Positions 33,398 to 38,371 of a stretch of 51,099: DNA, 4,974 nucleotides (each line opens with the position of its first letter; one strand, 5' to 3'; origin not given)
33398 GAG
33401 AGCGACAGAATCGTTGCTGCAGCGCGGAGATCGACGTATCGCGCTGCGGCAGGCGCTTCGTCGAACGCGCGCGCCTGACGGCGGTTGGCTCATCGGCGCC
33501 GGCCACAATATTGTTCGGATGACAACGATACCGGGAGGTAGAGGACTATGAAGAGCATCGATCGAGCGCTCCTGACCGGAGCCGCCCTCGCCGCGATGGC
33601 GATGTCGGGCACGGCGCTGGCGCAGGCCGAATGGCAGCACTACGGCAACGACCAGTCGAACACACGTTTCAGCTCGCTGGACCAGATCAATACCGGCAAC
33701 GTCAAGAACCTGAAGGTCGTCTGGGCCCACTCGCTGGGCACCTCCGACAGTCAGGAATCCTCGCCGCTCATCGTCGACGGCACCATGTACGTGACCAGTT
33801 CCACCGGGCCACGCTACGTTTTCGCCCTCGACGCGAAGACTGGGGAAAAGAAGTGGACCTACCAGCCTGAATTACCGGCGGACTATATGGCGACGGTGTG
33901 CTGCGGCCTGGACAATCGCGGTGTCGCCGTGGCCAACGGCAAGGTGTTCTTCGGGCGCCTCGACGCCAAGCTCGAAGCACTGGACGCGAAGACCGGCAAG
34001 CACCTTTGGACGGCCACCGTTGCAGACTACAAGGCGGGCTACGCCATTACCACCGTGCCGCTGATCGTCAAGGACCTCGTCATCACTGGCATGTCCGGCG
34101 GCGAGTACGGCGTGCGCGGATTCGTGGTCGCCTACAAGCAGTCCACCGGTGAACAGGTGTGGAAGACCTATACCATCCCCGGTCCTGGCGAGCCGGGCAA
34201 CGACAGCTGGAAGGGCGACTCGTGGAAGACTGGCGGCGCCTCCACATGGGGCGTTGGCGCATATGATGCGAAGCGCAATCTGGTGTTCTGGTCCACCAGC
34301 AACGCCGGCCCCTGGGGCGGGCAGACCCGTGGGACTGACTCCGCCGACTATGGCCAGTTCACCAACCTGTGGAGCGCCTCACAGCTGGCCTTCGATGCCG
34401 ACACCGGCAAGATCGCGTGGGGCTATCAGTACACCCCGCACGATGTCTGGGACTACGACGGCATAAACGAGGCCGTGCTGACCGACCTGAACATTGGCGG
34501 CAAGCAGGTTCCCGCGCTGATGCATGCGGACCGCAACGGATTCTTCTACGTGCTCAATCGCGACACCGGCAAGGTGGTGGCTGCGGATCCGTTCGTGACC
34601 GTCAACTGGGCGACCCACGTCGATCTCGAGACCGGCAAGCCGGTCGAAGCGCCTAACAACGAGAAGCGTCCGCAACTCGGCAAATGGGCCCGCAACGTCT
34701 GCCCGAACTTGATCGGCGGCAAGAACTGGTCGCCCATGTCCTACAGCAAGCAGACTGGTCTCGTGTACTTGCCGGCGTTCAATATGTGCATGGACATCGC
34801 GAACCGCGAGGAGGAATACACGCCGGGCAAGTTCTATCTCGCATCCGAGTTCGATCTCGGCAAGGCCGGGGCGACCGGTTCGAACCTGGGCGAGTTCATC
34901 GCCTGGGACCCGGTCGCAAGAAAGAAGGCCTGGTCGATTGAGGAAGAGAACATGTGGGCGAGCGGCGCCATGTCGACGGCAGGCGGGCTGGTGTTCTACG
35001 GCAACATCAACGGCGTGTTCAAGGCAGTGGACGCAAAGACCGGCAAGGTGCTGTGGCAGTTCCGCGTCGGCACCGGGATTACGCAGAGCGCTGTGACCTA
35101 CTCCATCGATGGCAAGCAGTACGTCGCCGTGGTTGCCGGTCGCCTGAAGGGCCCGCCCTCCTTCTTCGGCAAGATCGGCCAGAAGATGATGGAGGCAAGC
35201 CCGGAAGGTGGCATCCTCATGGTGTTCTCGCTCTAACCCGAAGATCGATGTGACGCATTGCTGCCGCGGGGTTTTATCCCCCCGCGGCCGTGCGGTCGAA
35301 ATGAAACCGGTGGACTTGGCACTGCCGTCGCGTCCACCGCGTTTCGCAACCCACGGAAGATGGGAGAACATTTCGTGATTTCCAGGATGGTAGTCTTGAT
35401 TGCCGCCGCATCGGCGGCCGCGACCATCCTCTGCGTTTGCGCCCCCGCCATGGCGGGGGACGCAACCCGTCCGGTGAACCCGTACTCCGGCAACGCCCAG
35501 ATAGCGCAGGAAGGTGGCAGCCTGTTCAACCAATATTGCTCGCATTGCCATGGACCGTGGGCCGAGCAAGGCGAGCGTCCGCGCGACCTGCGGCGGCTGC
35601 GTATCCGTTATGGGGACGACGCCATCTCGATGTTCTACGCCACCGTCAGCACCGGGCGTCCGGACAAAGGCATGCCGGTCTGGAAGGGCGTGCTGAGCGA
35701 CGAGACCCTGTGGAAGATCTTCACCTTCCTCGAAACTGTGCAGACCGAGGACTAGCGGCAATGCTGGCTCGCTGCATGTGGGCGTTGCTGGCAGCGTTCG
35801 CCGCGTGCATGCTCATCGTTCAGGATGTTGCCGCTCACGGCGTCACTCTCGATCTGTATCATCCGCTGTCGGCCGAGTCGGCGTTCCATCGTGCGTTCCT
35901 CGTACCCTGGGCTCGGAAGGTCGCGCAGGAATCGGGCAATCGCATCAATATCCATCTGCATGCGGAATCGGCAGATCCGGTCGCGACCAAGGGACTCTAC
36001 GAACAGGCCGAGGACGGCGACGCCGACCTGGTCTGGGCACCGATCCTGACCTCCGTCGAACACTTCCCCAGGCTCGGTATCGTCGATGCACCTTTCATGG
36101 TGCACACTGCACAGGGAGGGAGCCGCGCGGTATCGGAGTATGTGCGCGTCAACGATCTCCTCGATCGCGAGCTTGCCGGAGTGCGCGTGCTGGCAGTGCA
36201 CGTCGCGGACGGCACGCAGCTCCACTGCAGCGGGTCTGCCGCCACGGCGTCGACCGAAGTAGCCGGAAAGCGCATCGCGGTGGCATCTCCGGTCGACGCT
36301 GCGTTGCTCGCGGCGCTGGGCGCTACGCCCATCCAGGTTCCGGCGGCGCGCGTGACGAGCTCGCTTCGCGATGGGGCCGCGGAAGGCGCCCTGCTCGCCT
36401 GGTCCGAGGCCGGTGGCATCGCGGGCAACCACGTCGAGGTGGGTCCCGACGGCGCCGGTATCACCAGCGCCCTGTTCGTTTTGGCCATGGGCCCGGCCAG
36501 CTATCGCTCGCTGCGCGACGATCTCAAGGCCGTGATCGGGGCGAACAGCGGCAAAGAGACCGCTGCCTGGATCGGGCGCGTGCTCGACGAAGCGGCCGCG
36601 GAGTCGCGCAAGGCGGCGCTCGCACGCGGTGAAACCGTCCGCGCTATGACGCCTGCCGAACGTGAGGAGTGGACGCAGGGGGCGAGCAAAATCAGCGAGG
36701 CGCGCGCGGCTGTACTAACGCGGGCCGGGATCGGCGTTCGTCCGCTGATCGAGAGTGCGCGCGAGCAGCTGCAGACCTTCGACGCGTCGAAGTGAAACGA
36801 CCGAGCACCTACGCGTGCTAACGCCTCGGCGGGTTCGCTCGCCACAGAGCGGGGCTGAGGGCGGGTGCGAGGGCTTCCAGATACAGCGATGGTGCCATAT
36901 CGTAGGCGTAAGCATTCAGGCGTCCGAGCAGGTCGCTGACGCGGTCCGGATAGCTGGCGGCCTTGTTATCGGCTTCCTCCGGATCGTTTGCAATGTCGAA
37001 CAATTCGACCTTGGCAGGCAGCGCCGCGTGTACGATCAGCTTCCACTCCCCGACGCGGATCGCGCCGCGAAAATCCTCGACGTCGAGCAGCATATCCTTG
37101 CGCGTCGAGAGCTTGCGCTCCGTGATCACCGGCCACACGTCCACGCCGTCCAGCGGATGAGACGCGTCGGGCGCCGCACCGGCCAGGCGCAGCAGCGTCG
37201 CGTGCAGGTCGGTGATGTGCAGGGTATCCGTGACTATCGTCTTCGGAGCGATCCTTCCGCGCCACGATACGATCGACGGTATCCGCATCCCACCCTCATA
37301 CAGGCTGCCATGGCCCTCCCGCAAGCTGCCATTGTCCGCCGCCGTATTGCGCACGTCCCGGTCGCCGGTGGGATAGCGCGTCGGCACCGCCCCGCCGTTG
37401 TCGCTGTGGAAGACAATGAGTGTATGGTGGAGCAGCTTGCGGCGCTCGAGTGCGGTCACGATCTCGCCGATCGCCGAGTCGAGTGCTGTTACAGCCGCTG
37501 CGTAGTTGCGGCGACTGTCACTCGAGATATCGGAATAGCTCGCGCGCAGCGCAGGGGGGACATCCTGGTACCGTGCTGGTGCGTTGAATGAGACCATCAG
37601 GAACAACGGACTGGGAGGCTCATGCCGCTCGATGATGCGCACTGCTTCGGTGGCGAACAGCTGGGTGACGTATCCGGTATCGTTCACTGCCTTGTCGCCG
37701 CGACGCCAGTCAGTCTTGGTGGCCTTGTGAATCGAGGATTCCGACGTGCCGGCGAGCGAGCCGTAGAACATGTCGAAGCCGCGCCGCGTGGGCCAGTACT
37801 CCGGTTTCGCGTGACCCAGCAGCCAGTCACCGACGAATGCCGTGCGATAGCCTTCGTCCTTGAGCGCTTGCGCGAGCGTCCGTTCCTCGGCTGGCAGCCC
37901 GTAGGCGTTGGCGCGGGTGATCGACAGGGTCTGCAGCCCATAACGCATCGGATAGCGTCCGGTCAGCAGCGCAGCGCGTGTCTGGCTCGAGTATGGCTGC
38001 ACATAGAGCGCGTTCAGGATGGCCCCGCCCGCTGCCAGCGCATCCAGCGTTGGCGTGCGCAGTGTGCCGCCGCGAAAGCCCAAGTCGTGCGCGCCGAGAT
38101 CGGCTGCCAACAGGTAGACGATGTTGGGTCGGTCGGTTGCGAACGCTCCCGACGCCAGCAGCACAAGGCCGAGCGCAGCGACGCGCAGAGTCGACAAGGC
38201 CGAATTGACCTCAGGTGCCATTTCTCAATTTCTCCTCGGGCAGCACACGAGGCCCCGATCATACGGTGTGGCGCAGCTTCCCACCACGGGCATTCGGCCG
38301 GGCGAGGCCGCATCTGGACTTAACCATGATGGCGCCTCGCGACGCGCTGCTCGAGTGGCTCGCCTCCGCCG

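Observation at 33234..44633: Remnants of one CPA2 antiporter gene bracket an ~11 kb, seven-gene block: a cargo insertion with no mobility genes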

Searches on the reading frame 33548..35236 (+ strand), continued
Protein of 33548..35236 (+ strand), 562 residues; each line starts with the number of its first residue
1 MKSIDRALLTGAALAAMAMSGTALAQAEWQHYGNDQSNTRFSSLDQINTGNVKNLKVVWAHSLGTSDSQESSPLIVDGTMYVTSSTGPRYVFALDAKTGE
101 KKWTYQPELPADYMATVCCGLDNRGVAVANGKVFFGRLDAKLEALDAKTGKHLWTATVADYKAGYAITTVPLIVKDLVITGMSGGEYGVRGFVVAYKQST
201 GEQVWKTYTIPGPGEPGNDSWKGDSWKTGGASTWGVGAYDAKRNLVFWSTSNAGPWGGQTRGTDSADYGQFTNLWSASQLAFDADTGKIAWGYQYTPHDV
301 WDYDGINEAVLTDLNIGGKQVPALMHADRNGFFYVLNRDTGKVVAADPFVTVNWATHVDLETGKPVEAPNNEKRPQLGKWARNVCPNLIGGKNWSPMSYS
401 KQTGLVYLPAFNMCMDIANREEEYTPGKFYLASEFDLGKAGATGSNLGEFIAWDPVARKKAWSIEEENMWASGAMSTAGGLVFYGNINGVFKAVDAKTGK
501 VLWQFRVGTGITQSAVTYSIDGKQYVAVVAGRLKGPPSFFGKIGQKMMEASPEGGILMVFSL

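Call 63: search_solved_structures(query=window:33548-35233:+, max_evalue=1e-50, show_alignments=1)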
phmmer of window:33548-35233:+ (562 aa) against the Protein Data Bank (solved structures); distinct sequences matched with E-value up to 1e-50: 26.
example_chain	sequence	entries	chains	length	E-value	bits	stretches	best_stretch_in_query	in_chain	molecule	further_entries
4mae_A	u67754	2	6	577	2.9e-130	439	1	27-531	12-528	Methanol dehydrogenase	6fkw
6dam_A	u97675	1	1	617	6e-124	418.1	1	203-531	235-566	Lanthanide-dependent methanol dehydrogenase XoxF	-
6zcv_A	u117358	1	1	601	1.4e-114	387.2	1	33-562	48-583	Quinoprotein ethanol dehydrogenase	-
6zcw_A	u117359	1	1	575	3.9e-114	385.7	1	38-562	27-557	Quinoprotein ethanol dehydrogenase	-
6oc5_A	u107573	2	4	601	5.2e-114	385.3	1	26-531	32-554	Lanthanide-dependent methanol dehydrogenase XoxF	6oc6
7o6z_A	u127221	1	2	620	1.5e-111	377.2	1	28-531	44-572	Methanol dehydrogenase (Cytochrome c) subunit 1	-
1kv9_A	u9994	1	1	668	2.6e-111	376.4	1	17-531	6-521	TYPE II QUINOHEMOPROTEIN ALCOHOL DEHYDROGENASE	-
1flg_A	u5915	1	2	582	1.5e-109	370.6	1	213-561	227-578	PROTEIN (QUINOPROTEIN ETHANOL DEHYDROGENASE)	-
1kb0_A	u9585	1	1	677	5.6e-109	368.7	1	23-531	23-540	quinohemoprotein alcohol dehydrogenase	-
4tqo_B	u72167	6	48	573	7.8e-103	348.4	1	28-532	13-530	Methanol dehydrogenase protein, large subunit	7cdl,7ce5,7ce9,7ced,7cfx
1yiq_A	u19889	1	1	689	1.5e-101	344.2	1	27-541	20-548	Quinohemoprotein alcohol dehydrogenase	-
2ad6_A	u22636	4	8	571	4.7e-94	319.4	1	41-531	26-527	Methanol dehydrogenase subunit 1 | METHANOL DEHYDROGENASE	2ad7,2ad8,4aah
1g72_A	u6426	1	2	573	5.6e-94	319.2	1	40-531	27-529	METHANOL DEHYDROGENASE HEAVY SUBUNIT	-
9ism_A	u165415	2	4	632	4.8e-92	312.8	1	9-531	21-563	Methanol dehydrogenase, alpha subunit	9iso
5xm3_A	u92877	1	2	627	7.3e-92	312.2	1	8-531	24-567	Glucose dehydrogenase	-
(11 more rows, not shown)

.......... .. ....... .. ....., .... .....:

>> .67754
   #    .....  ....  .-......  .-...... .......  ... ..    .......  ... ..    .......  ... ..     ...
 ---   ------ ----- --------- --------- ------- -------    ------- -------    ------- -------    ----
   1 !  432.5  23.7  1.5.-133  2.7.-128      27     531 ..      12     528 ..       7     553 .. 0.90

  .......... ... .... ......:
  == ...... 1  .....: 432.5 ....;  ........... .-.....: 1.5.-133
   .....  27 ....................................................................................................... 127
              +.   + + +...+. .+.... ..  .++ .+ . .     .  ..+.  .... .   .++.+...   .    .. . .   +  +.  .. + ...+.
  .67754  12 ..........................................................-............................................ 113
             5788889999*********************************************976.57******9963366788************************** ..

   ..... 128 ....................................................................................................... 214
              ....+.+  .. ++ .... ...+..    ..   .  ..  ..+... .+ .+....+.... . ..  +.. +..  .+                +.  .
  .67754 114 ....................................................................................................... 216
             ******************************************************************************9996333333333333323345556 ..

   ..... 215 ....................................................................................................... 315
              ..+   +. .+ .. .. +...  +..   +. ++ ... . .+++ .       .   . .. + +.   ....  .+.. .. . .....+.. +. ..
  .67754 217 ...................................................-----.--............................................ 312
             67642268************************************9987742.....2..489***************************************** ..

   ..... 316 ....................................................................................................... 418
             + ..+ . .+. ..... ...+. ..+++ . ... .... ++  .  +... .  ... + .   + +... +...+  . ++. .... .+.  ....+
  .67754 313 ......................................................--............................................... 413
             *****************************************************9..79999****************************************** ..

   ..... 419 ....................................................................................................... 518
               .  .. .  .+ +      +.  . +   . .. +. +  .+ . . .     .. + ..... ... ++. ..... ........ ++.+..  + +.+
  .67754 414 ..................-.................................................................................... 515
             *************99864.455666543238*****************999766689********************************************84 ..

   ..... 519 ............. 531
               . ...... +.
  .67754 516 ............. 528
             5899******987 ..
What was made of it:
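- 33548..35236 (+): PQQ-dependent alcohol/methanol dehydrogenase, XoxF-like (WDYDG motif). Best PDB match is 4MAE XoxF, E = 2.9e-130, with DYD aligned (call 63).
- On XoxF-type lanthanide-dependent PQQ dehydrogenase (cargo gene): WDYDG aligns with WDYDG of 4MAE XoxF (call 63).
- Closest known: xoxF-xoxG-xoxJ clusters. Same: PQQ dehydrogenase with the DYD motif, best match XoxF 4MAE (call 63).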

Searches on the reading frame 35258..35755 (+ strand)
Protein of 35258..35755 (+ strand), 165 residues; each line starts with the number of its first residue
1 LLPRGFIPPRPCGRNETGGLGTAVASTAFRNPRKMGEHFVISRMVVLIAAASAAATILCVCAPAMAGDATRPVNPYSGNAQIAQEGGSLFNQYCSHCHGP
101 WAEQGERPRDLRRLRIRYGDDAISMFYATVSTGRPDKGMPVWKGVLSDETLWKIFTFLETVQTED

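Call 12: search_protein_families(library=pfam, proteins=[window:35258-35755:+], max_evalue=0.001)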
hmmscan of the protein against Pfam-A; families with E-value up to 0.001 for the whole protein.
window:35258-35755:+ (165 aa): 1 family
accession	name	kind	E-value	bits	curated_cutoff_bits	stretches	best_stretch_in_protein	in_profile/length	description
PF13442.11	Cytochrome_CBB3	-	2.9e-10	40.8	27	1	83-158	3-68/68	Cytochrome C oxidase, cbb3-type, subunit III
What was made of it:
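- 35375..35755 (+): c-type cytochrome, PedF/c550-like. PF13442 (call 12).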

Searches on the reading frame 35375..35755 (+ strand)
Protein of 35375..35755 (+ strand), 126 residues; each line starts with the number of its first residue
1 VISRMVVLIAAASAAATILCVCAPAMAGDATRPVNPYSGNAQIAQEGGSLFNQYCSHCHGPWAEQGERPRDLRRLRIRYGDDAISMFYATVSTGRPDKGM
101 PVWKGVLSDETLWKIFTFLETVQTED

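Call 54: search_protein_families(library=ncbifam, proteins=[window:35375-35755:+], max_evalue=0.001)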
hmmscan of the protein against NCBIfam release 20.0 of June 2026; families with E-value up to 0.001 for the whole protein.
window:35375-35755:+ (126 aa): 7 families
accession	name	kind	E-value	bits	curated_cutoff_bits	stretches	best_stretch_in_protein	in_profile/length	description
TIGR04494.1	c550_PedF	equivalog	1.9e-14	53.7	122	1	28-125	34-133/133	cytochrome c-550 PedF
NF011054.0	PRK14486.1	equivalog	2.2e-13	50.4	447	1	34-124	205-292/294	putative bifunctional cbb3-type cytochrome c oxidase subunit II/cytochrome c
TIGR00782.1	ccoP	equivalog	1.3e-05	24.6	179.95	1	39-119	198-278/285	cytochrome-c oxidase, cbb3-type subunit III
NF045930.1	Cytc6PetJCyano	equivalog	6.1e-05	22.9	135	0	39-117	23-100/110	cytochrome c6 PetJ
TIGR03872.1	cytochrome_MoxG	equivalog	0.00013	22.1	147.8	1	34-65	34-65/133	cytochrome c(L), periplasmic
NF050122.1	bc1_QcrC_actin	exception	0.00019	20.9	200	1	3-64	6-61/253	cytochrome bc1 complex diheme cytochrome c subunit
NF045774.1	cytochro_C551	exception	0.00064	19.7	118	1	13-119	10-106/110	cytochrome c551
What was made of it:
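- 35375..35755 (+): TIGR04494, below its cut-off (call 54).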

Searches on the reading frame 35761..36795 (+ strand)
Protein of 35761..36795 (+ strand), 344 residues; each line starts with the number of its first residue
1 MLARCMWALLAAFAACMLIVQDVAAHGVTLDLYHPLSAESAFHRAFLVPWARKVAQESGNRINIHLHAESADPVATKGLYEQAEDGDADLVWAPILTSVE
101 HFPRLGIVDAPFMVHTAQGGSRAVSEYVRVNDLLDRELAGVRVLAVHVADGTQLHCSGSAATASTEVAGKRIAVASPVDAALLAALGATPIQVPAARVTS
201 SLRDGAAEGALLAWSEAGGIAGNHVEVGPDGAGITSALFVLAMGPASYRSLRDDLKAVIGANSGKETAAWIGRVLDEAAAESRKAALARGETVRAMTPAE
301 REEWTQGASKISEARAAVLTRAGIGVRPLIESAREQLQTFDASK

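Call 12: search_protein_families(library=pfam, proteins=[window:35778-36632:+], max_evalue=0.001)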
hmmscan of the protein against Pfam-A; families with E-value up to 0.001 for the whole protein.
window:35778-36632:+ (284 aa): 0 families

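Call 54: search_protein_families(library=ncbifam, proteins=[window:35761-36795:+], max_evalue=0.001)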
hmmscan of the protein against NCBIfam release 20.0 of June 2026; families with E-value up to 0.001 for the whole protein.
window:35761-36795:+ (344 aa): 2 families
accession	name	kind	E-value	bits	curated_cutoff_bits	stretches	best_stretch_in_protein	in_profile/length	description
NF037995.1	TRAP_S1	subfamily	1.8e-10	40.6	50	1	47-304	16-271/271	TRAP transporter substrate-binding protein DctP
TIGR00787.1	dctP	subfamily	0.00053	19.5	175.05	0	51-210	19-178/257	DctP family TRAP transporter solute-binding subunit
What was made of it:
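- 35761..36795 (+): DctP-family (TRAP-type) solute-binding protein. No TRAP membrane subunits are in the block. NF037995 (call 54).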

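Call 55: search_protein_families(library=pfam, proteins=[window:35761-36795:+], max_evalue=0.1)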
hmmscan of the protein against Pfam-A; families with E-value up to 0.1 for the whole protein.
window:35761-36795:+ (344 aa): 1 family
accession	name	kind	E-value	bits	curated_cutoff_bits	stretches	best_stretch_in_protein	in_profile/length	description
PF03480.18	DctP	-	1.7e-16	60.9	23.4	1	36-311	5-278/286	Bacterial extracellular solute-binding protein, family 7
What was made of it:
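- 35761..36795 (+): PF03480, E = 1.7e-16 (call 55).
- Closest known: xoxF-xoxG-xoxJ clusters. Same: It is followed by a c-type cytochrome and a periplasmic binding protein (calls 54, 55).
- All seven products were scanned and none is a recombinase (calls 12, 54, 55).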

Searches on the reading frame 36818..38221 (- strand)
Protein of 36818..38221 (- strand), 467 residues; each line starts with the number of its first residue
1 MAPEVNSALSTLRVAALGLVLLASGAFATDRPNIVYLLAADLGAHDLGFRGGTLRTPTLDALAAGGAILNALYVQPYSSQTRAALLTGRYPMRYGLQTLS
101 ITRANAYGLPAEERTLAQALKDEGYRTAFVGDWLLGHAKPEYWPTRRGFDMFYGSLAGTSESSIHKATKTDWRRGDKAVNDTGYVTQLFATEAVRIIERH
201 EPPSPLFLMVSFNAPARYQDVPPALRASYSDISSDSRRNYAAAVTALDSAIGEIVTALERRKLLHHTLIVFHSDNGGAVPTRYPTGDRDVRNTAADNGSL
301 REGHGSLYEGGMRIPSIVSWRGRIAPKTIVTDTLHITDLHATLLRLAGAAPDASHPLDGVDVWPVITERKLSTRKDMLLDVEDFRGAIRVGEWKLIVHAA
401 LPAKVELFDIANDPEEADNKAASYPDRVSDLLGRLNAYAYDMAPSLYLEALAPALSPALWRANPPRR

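Call 12: search_protein_families(library=pfam, proteins=[window:36818-38221:-], max_evalue=0.001)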
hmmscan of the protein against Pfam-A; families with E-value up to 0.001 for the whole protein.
window:36818-38221:- (467 aa): 2 families
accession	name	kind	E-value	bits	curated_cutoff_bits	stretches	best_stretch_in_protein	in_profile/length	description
PF00884.28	Sulfatase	-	2.7e-46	158.7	25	1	32-349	1-301/301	Sulfatase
PF16347.10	SGSH_C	-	1.3e-09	38.8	29.3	1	307-420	11-131/154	N-sulphoglucosamine sulphohydrolase, C-terminal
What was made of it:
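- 36818..38221 (-): Sulfatase (467 aa). PF00884, E = 2.7e-46; PF16347 (call 12).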

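Call 54: search_protein_families(library=ncbifam, proteins=[window:36818-38221:-], max_evalue=0.001)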
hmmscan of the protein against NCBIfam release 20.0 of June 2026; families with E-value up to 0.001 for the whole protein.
window:36818-38221:- (467 aa): 4 families
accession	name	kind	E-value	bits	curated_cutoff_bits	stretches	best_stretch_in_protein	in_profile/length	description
NF010322.0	PRK13759.1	equivalog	1.3e-32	113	481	2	233-422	263-438/486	arylsulfatase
TIGR03417.1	chol_sulfatase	equivalog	7.6e-28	97.6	433.45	2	234-423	249-422/500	choline-sulfatase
NF052527.1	Mn_arylsulf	exception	2e-14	53.4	850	1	239-421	266-432/479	manganese-dependent arylsulfatase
NF045661.1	HdlasePehA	equivalog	5.9e-11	41.6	900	0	53-131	25-98/506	phosphoric/sulfuric ester hydrolase PehA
